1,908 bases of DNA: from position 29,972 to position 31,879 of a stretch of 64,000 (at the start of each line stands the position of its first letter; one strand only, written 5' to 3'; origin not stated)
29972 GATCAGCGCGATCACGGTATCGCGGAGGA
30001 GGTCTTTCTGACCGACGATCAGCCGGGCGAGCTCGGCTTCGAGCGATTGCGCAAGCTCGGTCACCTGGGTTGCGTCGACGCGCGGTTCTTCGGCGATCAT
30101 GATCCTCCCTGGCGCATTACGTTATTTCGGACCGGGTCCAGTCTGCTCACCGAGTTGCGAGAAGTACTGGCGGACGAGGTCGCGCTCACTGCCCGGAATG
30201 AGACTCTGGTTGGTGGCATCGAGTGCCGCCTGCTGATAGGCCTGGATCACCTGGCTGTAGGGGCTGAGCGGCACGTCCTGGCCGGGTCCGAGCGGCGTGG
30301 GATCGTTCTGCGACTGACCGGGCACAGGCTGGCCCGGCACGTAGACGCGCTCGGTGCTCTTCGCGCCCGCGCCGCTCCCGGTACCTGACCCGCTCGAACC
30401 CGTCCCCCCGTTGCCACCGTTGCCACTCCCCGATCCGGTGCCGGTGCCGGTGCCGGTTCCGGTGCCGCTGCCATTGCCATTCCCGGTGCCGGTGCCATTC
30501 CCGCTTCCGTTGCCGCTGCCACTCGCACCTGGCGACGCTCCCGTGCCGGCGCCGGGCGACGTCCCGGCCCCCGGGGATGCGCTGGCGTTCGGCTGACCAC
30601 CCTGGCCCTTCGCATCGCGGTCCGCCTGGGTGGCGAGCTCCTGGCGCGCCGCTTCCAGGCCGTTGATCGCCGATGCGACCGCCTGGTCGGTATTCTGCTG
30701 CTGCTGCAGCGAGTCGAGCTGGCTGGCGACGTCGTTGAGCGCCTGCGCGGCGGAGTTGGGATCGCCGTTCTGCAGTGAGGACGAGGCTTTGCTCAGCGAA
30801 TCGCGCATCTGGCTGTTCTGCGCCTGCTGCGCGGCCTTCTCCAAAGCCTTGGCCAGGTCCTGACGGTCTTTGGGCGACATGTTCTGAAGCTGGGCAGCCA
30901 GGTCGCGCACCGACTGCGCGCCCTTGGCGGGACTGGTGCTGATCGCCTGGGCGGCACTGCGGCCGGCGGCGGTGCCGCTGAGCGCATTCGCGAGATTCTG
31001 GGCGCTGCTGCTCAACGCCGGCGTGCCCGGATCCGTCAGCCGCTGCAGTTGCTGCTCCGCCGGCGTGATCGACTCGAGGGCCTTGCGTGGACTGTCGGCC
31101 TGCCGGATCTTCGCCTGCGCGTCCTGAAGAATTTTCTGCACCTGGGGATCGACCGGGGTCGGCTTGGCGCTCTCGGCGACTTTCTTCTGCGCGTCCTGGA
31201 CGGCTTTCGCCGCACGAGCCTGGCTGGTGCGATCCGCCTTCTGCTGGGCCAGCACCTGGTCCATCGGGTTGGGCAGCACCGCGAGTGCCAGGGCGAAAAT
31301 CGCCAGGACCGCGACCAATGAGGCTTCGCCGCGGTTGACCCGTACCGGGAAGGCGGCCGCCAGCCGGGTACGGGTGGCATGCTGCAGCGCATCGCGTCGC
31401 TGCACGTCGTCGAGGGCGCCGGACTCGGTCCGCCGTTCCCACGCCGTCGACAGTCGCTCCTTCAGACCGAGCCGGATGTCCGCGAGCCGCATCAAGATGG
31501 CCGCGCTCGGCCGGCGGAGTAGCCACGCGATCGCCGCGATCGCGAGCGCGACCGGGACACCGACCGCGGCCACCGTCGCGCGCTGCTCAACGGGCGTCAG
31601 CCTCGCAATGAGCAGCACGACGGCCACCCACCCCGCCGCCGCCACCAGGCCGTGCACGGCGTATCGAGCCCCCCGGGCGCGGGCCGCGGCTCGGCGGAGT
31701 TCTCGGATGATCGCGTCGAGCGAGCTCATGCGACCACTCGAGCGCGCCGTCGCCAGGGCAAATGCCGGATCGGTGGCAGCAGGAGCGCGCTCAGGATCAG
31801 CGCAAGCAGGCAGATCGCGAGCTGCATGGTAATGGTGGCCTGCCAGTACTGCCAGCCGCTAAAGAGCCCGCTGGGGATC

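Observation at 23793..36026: A 12-kb MoxR/DUF58/VWA (Bat-like) cluster fused to an ABC-2 exporter, anchored at tRNA-Leu(CAA)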

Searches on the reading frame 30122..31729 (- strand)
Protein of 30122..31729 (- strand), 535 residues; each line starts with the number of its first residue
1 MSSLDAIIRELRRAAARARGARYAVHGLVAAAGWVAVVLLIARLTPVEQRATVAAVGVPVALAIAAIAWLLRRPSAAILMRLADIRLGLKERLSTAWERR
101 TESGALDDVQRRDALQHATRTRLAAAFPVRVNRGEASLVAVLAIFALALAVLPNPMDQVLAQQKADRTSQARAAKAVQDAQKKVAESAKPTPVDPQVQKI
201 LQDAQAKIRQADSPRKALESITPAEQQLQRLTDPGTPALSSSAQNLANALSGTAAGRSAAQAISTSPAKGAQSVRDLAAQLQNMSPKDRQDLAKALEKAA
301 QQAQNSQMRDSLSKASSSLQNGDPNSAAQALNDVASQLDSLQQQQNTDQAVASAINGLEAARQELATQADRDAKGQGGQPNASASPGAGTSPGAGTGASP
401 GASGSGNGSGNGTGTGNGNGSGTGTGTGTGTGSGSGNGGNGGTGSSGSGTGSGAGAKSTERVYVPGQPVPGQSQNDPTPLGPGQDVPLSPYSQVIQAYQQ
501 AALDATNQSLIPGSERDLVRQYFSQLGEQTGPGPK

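Call 5: search_protein_families(library=pfam, proteins=[window:30122-31729:-], max_evalue=0.01)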
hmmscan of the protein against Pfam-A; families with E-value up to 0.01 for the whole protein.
window:30122-31729:- (535 aa): 0 families

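Call 7: search_protein_families(library=ncbifam, proteins=[window:30122-31729:-], max_evalue=0.01)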
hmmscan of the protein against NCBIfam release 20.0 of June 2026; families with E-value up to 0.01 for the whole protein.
window:30122-31729:- (535 aa): 0 families

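Call 10: find_homologous_proteins(query=window:30122-31729:-)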
Query window:30122-31729:- (535 aa): 428 proteins with E <= 0.001 among 8000 candidates; the best 120 are listed.
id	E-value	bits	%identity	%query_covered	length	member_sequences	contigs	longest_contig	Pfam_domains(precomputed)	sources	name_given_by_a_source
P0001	0.0e+0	1012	93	100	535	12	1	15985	-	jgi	-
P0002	7.0e-296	1000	89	100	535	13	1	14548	-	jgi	jgi:hypothetical protein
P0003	9.3e-296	1000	90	100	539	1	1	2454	-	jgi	jgi:hypothetical protein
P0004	1.7e-295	999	89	100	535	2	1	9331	-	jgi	jgi:hypothetical protein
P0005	5.8e-295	997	90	100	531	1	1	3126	-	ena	-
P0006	1.8e-293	992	89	100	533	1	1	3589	-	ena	-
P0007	2.6e-293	992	88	100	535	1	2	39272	-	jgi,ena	-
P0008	2.0e-292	989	89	100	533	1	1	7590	-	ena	-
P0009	8.0e-292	987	88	100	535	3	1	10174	-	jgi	jgi:hypothetical protein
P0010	7.1e-291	984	89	100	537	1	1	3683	-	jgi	jgi:hypothetical protein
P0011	3.0e-290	982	90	72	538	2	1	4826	-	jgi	jgi:hypothetical protein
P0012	5.2e-290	981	89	100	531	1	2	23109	-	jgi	-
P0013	3.9e-289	978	88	100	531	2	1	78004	-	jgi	jgi:ribosomal protein S20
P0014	1.8e-288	976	88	100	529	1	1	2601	-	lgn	-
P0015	2.9e-287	972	88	100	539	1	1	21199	-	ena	-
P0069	3.4e-200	685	66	70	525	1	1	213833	-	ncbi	ncbi:MAG: hypothetical protein ABI401_04080 [Candidatus Dormibacter sp.]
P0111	2.5e-182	626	58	60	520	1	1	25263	-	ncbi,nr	ncbi:MAG TPA: hypothetical protein VLK30_14845 [Candidatus Limnocylindrales bacterium]|nr:hypothetic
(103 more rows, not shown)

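Call 11: find_encoding_contigs(protein=P0069, flank=10000, max_places=2)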
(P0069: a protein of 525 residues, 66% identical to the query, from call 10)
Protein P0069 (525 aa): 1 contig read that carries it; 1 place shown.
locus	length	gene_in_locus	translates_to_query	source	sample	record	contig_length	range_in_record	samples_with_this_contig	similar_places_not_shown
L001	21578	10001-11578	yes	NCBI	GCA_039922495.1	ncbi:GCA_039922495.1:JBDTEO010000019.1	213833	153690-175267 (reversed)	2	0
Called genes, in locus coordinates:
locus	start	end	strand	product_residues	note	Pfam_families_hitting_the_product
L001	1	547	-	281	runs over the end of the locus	PF01149:Fapy_DNA_glyco, PF06831:H2TH, PF06827:zf-FPG_IleRS (weak)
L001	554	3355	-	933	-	PF02739:5_3_exonuc_N, PF01367:5_3_exonuc, PF22619:DNA_polI_exo1, PF00476:DNA_pol_A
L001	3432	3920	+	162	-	PF02577:BFN_dom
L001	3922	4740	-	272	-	PF13490:zf-HC2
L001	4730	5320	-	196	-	PF07638:Sigma70_ECF (weak), PF04542:Sigma70_r2, PF08281:Sigma70_r4_2, PF04545:Sigma70_r4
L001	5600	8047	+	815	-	-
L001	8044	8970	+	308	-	PF00005:ABC_tran, PF13304:AAA_21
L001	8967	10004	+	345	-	PF12679:ABC2_membrane_2, PF12698:ABC2_membrane_3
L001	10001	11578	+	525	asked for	-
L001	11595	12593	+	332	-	PF20030:bpMoxR, PF07726:AAA_3, PF07728:AAA_5, PF17863:AAA_lid_2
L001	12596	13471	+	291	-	PF01882:DUF58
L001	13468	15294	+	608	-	PF07584:BatA, PF13519:VWA_2, PF24156:DUF7407 (weak)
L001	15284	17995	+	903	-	PF13519:VWA_2, PF00092:VWA, PF13768:VWA_3 (weak), PF07090:GATase1_like (weak)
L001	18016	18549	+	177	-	PF02325:CCB3_YggT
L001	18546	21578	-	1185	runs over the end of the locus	PF02811:PHP, PF07733:DNA_pol3_alpha, PF17657:DNA_pol3_finger, PF14579:HHH_6, PF01336:tRNA_anti-codon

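Call 12: find_encoding_contigs(protein=P0111, flank=10000, max_places=2)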
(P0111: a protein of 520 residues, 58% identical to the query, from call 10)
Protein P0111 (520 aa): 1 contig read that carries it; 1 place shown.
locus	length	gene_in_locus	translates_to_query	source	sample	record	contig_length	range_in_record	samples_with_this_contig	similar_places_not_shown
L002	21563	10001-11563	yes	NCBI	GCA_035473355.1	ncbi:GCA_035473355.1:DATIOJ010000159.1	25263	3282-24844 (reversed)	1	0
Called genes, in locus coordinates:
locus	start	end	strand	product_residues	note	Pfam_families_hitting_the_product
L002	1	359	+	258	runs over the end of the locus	PF07690:MFS_1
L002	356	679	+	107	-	-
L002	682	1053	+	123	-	PF12680:SnoaL_2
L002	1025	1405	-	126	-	PF08818:DUF1801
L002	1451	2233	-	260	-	PF00903:Glyoxalase, PF18029:Glyoxalase_6 (weak)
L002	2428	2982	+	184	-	PF01323:DSBA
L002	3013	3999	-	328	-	PF13518:HTH_28 (faint), PF01022:HTH_5, PF09339:HTH_IclR (weak), PF12802:MarR_2, PF12840:HTH_20, PF13412:HTH_24 (weak)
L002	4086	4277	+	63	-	-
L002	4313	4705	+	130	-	PF13622:4HBT_3 (weak), PF03061:4HBT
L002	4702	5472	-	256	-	PF18854:baeRF_family10, PF18844:baeRF_family2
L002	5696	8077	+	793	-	-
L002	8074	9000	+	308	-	PF00005:ABC_tran, PF02463:SMC_N (faint), PF13401:AAA_22 (faint), PF13304:AAA_21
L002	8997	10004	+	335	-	PF01061:ABC2_membrane (weak), PF12679:ABC2_membrane_2, PF12698:ABC2_membrane_3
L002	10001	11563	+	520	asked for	-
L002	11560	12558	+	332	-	PF00493:MCM (weak), PF20030:bpMoxR, PF00004:AAA (weak), PF07726:AAA_3, PF07728:AAA_5, PF17863:AAA_lid_2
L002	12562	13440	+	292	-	PF01882:DUF58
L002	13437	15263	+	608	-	PF07584:BatA, PF13519:VWA_2, PF24156:DUF7407 (weak)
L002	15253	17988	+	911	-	PF13519:VWA_2, PF00092:VWA, PF07090:GATase1_like (weak)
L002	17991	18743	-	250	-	PF00149:Metallophos, PF12850:Metallophos_2, PF14582:Metallophos_3 (faint)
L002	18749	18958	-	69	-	-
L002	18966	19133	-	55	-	-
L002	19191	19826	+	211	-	PF00881:Nitroreductase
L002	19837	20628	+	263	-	PF01177:Asp_Glu_race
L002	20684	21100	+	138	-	PF10604:Polyketide_cyc2, PF03364:Polyketide_cyc (weak), PF08327:AHSA1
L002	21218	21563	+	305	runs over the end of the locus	PF13354:Beta-lactamase2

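Call 13: find_encoding_contigs(protein=P0013, flank=10000, max_places=1)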
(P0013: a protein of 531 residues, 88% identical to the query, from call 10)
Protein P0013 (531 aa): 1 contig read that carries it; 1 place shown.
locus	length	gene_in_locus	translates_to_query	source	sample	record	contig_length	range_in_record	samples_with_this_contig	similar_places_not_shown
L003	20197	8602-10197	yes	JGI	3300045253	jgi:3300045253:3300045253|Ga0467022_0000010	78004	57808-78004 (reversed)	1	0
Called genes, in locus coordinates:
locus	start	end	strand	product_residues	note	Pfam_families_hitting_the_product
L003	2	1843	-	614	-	?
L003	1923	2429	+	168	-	PF02577:BFN_dom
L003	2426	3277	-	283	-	PF13490:zf-HC2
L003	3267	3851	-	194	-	PF07638:Sigma70_ECF (weak), PF04542:Sigma70_r2, PF08281:Sigma70_r4_2, PF04545:Sigma70_r4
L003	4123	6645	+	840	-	-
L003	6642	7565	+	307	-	PF00005:ABC_tran, PF13304:AAA_21, PF13732:DrrA1-3_C (weak)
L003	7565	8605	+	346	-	PF12679:ABC2_membrane_2 (weak), PF12698:ABC2_membrane_3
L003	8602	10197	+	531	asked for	-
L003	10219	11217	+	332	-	PF20030:bpMoxR, PF00004:AAA (weak), PF07726:AAA_3, PF07728:AAA_5, PF17863:AAA_lid_2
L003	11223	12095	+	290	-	PF01882:DUF58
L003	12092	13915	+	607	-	PF07584:BatA, PF00092:VWA (weak), PF13519:VWA_2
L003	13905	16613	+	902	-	PF13519:VWA_2, PF00092:VWA (weak), PF07090:GATase1_like (weak)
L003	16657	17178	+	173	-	PF02325:CCB3_YggT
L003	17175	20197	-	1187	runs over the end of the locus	PF02811:PHP, PF07733:DNA_pol3_alpha, PF17657:DNA_pol3_finger, PF14579:HHH_6, PF01336:tRNA_anti-codon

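Call 14: find_encoding_contigs(protein=P0001, flank=10000, max_places=1)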
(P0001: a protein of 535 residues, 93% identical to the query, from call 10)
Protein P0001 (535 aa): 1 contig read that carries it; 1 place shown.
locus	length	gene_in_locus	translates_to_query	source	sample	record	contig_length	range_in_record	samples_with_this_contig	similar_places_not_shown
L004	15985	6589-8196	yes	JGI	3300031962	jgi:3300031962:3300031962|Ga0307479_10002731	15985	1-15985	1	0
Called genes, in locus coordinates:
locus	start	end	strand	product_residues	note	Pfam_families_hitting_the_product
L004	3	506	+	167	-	?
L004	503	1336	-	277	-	PF13490:zf-HC2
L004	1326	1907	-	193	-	PF07638:Sigma70_ECF (weak), PF04542:Sigma70_r2, PF08281:Sigma70_r4_2, PF04545:Sigma70_r4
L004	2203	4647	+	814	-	-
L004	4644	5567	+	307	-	PF00005:ABC_tran, PF13304:AAA_21, PF13732:DrrA1-3_C (weak)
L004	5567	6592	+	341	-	PF12679:ABC2_membrane_2 (weak), PF12698:ABC2_membrane_3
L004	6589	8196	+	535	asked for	-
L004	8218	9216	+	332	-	PF20030:bpMoxR, PF00004:AAA (weak), PF07726:AAA_3, PF07728:AAA_5, PF17863:AAA_lid_2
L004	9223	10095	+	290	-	PF01882:DUF58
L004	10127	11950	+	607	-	PF07584:BatA, PF00092:VWA (weak), PF13519:VWA_2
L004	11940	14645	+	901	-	PF13519:VWA_2, PF00092:VWA, PF07090:GATase1_like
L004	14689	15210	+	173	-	PF02325:CCB3_YggT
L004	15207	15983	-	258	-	?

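Call 19: search_protein_families(library=pfam, alignment_id=A1, max_evalue=1)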
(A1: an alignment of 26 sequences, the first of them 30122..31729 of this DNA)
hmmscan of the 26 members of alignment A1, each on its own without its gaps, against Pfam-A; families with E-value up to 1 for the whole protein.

A. member 1, window:30122-31729:- (535 aa): 5 families
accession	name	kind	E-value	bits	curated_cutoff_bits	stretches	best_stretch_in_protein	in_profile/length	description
PF20883.3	Kbp-5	-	0.028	14.9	31.1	1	275-354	23-106/124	KNL (Kinetochore null) Binding Protein 5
PF19911.4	DUF6384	-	0.064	12.8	25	1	117-229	80-195/308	Family of unknown function (DUF6384)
PF01649.23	Ribosomal_S20p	-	0.076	14.1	29.5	1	298-344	17-63/83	Ribosomal protein S20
PF22888.1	FIMAH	-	0.11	13.5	24.8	1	303-355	20-72/81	FIMAH domain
PF25610.1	HR1_TOCA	-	0.61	10.9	27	0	292-355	25-86/90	TOCA family HR1 domain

B. families by the number of members that match (of 26 scanned): 33 families (the first 25 are shown)
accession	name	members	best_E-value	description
PF22807.2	TrAA12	9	7.1e-05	TrAA12-like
PF01649.23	Ribosomal_S20p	7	0.0029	Ribosomal protein S20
PF20883.3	Kbp-5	6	0.026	KNL (Kinetochore null) Binding Protein 5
PF25610.1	HR1_TOCA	5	0.026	TOCA family HR1 domain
PF00482.28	T2SSF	5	0.16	Type II secretion system (T2SS), protein F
PF19911.4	DUF6384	4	0.064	Family of unknown function (DUF6384)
PF22888.1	FIMAH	4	0.069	FIMAH domain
PF05130.17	FlgN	3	0.0037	FlgN protein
PF22360.1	SbsC_spectrin-like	3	0.023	SbsC,spectrin-like repeat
PF09548.15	Spore_III_AB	3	0.043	Stage III sporulation protein AB (spore_III_AB)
PF01618.21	MotA_ExbB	3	0.061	MotA/TolQ/ExbB proton channel family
PF04336.18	ACP_PD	3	0.095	Acyl carrier protein phosphodiesterase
PF04744.17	Monooxygenase_B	2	0.059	Monooxygenase subunit B protein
PF06628.17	Catalase-rel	2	0.073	Catalase-related immune-responsive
PF06456.18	Arfaptin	2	0.11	Arfaptin-like domain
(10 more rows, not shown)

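Call 32: find_related_loci(query=A1, collection=genome_contigs, flank=10000)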
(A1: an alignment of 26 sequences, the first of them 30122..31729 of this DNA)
Query A1 (535 aa) in genome_contigs; peptide patterns used: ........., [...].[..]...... (x = any residue, [..] = any of these).
276 stretches matched a pattern; 74 encode a relative of the query (tblastn E <= 1e-3); 66 distinct loci.
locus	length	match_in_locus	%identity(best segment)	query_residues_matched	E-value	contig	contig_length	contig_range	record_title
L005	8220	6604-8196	91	1-535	0e+0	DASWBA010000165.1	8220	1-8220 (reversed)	MAG TPA_asm: Candidatus Dormiibacterota bacterium isolate SMAG_U2670 k141_111436, whole genome shotgun sequence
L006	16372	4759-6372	87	1-535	0e+0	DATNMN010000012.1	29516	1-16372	MAG TPA_asm: Candidatus Dormiibacterota bacterium isolate SMAG_U11480 k141_438336, whole genome shotgun sequence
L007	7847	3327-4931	89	1-535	0e+0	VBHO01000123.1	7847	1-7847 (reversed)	MAG: Chloroflexi bacterium isolate CF_106 14_1009_12_40cm_scaffold_9552, whole genome shotgun sequence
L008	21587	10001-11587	89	1-535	0e+0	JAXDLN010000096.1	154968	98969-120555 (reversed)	MAG: Chloroflexota bacterium isolate BP_619 scaffold_4985919, whole genome shotgun sequence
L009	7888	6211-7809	81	1-535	0e+0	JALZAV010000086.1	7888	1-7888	MAG: Candidatus Dormiibacterota bacterium isolate KAP bin100 SD1490_NODE_4295_length_7888_cov_4.341709, whole genome sho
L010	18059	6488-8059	76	1-535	0e+0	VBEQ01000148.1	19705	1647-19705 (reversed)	MAG: Chloroflexi bacterium isolate CF_30 14_1009_05_30cm_scaffold_1467, whole genome shotgun sequence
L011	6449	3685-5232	74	1-529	0e+0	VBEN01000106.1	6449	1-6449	MAG: Chloroflexi bacterium isolate CF_27 14_1009_16_20cm_scaffold_9094, whole genome shotgun sequence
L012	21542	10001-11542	79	1-528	0e+0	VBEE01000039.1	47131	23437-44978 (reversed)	MAG: Chloroflexi bacterium isolate CF_18 14_1009_13_20cm_scaffold_69, whole genome shotgun sequence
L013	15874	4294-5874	75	1-533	0e+0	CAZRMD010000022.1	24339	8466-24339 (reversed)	MAG TPA_asm: uncultured Actinomycetes bacterium isolate SRP272529_co2_28 genome assembly, contig: NODE_3252_length_24339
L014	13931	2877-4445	80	1-535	0e+0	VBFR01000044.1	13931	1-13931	MAG: Chloroflexi bacterium isolate CF_57 14_0929_12_20cm_scaffold_2228, whole genome shotgun sequence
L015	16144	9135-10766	79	1-535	0e+0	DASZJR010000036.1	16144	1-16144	MAG TPA_asm: Candidatus Dormiibacterota bacterium isolate SMAG_U6634 k141_1558818, whole genome shotgun sequence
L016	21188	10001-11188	84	1-396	0e+0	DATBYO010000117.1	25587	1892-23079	MAG TPA_asm: Candidatus Dormiibacterota bacterium isolate SMAG_U7595 k141_1385482, whole genome shotgun sequence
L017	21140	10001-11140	87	1-380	0e+0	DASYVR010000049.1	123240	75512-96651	MAG TPA_asm: Candidatus Dormiibacterota bacterium isolate SMAG_U6259 k141_125595, whole genome shotgun sequence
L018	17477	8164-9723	74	1-530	0e+0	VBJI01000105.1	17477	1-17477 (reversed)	MAG: Chloroflexi bacterium isolate CF_152 14_1009_09_20cm_scaffold_8414, whole genome shotgun sequence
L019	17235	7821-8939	78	1-376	7e-173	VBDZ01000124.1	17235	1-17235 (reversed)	MAG: Chloroflexi bacterium isolate CF_13 14_1009_09_30cm_scaffold_2015, whole genome shotgun sequence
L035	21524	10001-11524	58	1-528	3e-138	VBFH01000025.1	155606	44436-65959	MAG: Chloroflexi bacterium isolate CF_47 14_1009_16_30cm_scaffold_17, whole genome shotgun sequence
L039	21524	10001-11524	60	1-528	2e-128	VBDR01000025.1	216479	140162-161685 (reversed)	MAG: Chloroflexi bacterium isolate CF_5 14_1009_02_40cm_scaffold_50, whole genome shotgun sequence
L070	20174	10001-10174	43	471-527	3e-5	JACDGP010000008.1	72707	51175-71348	MAG: Herpetosiphonaceae bacterium isolate MGR_bin415 SD2908_NODE_109_length_72707_cov_1.597258, whole genome shotgun seq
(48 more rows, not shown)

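Call 40: search_protein_families(library=pfam, proteins=[L070:6153-7403:+, L070:8444-10186:+, L070:10206-11207:+, L070:11173-12144:+, L070:12212-13267:+, L070:13384-15411:+, L070:16579-17691:+, L070:4777-5850:-, L070:2421-3857:+], max_evalue=0.001)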
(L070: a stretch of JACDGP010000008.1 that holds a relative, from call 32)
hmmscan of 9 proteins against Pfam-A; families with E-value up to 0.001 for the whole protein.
L070:6153-7403:+ (416 aa): 1 family
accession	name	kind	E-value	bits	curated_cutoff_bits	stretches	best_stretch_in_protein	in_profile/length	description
PF09972.14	DUF2207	-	5.3e-06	27.2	24.4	1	32-180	3-138/172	Predicted membrane protein (DUF2207) N-terminal domain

L070:8444-10186:+ (580 aa): 0 families

L070:10206-11207:+ (333 aa): 6 families
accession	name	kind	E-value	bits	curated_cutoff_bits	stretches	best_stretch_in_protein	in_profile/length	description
PF07726.17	AAA_3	-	5.3e-63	211.2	27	1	50-181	2-130/131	ATPase family associated with various cellular activities (AAA)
PF17863.7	AAA_lid_2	-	5.4e-17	61.7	22.7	1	254-323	3-72/74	AAA lid domain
PF07728.20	AAA_5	-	2e-15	57.5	22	1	49-180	1-139/139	AAA domain (dynein-related subfamily)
PF20030.5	bpMoxR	-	2.2e-11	43.7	27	1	22-205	6-185/205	MoxR domain in the MoxR-vWA-beta-propeller ternary systems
PF00493.29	MCM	-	2.9e-07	30.3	23.3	1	43-164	53-174/224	MCM P-loop domain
PF00004.35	AAA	-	4.3e-05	24.4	21.2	1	50-165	1-113/131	ATPase family associated with various cellular activities (AAA)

L070:11173-12144:+ (323 aa): 2 families
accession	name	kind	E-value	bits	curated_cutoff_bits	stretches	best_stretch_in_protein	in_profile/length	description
PF01882.25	DUF58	-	1.5e-30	106.4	23.4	1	79-280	3-209/216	Protein of unknown function DUF58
PF13519.12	VWA_2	-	1.8e-05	25.7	27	1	116-195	3-80/107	von Willebrand factor type A domain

L070:12212-13267:+ (351 aa): 3 families
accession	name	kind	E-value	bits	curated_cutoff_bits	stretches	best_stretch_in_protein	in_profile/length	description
PF05343.19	Peptidase_M42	-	2.7e-84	283.1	23.2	1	45-334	1-292/292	M42 glutamyl aminopeptidase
PF01546.33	Peptidase_M20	-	1.7e-08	35.1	24.6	1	166-340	25-205/206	Peptidase family M20/M25/M40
PF02127.20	Peptidase_M18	-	1.1e-07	31.4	24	0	169-226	229-289/432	Aminopeptidase I zinc metalloprotease (M18)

L070:13384-15411:+ (675 aa): 3 families
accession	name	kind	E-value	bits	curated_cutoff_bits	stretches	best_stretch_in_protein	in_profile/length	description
PF11790.14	Glyco_hydro_cc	-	6.8e-06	26.3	21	1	226-347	109-214/237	Glycosyl hydrolase catalytic core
PF01229.23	Glyco_hydro_39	-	2.4e-05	23.8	26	1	158-303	137-272/472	Glycosyl hydrolases family 39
PF18989.5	DUF5722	-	0.00034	20.1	30.5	0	162-274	132-252/393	Family of unknown function (DUF5722)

L070:16579-17691:+ (370 aa): 3 families
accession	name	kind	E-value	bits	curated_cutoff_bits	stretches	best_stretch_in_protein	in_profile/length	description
PF01555.25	N6_N4_Mtase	-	2.4e-65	221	26.7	1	32-253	1-220/221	DNA methylase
PF18755.6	RAMA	-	2.3e-13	50.4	35.2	1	270-366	8-103/107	Restriction Enzyme Adenine Methylase Associated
PF01170.24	UPF0020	-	4e-05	23.8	22.3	0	209-277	23-88/197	RMKL-like, methyltransferase domain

L070:4777-5850:- (357 aa): 5 families
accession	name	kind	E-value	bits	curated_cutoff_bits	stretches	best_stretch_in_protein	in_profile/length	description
PF04542.20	Sigma70_r2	-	1e-23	83.3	24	1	124-193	1-70/71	Sigma-70 region 2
PF04539.22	Sigma70_r3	-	1.3e-21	76.9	25.3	1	203-279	1-77/78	Sigma-70 region 3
PF04545.22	Sigma70_r4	-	2.8e-20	72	24.1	1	292-344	1-49/50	Sigma-70, region 4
PF00140.25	Sigma70_r1_2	-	3.6e-12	46.5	22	1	58-89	1-32/34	Sigma-70 factor, region 1.2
PF08281.18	Sigma70_r4_2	-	0.00013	21.9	25.7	0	288-310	3-25/54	Sigma-70, region 4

L070:2421-3857:+ (478 aa): 4 families
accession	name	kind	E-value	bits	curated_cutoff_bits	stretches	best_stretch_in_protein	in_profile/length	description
PF06831.19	H2TH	-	3.1e-15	56.4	34.7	1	128-214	1-83/93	Formamidopyrimidine-DNA glycosylase H2TH domain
PF01149.29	Fapy_DNA_glyco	-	3.1e-13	50.8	25.5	1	1-107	1-108/117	Formamidopyrimidine-DNA glycosylase N-terminal domain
PF24741.1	AlkZ-rel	-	1.4e-12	48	26.5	1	294-444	1-152/221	AlkZ related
PF06827.20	zf-FPG_IleRS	-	1.8e-05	24.9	21.3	1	242-272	1-29/30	Zinc finger found in FPG and IleRS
